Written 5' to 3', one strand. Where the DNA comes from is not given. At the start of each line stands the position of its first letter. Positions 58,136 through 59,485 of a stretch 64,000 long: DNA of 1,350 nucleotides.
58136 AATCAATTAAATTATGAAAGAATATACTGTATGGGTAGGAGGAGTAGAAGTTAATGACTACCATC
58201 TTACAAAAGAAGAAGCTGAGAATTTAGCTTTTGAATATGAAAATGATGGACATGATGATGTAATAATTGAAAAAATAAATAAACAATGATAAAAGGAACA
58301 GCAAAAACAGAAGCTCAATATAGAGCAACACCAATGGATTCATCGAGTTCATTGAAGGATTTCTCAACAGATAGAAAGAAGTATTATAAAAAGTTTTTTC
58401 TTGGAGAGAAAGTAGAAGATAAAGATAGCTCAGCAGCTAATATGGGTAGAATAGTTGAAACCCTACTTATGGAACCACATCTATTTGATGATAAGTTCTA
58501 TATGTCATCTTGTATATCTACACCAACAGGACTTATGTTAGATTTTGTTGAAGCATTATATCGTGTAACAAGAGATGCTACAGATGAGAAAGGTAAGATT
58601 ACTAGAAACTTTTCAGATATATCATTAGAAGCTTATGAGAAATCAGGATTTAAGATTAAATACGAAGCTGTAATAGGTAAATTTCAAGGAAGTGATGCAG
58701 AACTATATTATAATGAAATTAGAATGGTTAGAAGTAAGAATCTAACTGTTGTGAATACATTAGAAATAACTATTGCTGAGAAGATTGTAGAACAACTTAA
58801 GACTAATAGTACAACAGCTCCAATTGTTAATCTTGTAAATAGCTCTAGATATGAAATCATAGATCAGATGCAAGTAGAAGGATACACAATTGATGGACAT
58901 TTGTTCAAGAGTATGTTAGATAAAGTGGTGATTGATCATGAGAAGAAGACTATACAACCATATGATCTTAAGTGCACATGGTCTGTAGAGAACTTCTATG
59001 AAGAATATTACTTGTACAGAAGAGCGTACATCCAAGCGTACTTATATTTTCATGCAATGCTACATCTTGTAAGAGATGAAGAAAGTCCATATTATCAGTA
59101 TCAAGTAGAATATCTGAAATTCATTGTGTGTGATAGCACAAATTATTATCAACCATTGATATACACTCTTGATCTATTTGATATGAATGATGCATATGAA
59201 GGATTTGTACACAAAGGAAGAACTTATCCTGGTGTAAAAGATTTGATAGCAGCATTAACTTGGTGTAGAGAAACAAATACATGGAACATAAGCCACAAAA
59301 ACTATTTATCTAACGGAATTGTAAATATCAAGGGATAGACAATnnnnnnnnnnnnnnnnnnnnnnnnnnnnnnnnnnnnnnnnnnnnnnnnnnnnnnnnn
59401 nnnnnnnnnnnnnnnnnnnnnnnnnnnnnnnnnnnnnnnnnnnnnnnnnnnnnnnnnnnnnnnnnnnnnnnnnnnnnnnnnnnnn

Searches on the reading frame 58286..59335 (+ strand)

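Call 12: search_protein_families(library=pfam, proteins=[window:58286-59335:+], max_evalue=0.001)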
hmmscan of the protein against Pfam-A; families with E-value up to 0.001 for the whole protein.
window:58286-59335:+ (350 aa): 0 families

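Call 14: search_protein_families(library=phrogs, proteins=[window:58286-59335:+], max_evalue=0.001)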
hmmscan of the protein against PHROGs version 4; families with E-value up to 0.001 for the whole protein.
window:58286-59335:+ (350 aa): 1 family
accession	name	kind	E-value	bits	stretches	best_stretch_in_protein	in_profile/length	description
phrog_412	-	DNA, RNA and nucleotide metabolism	7.5e-12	46.2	1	8-334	145-391/440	exonuclease VIII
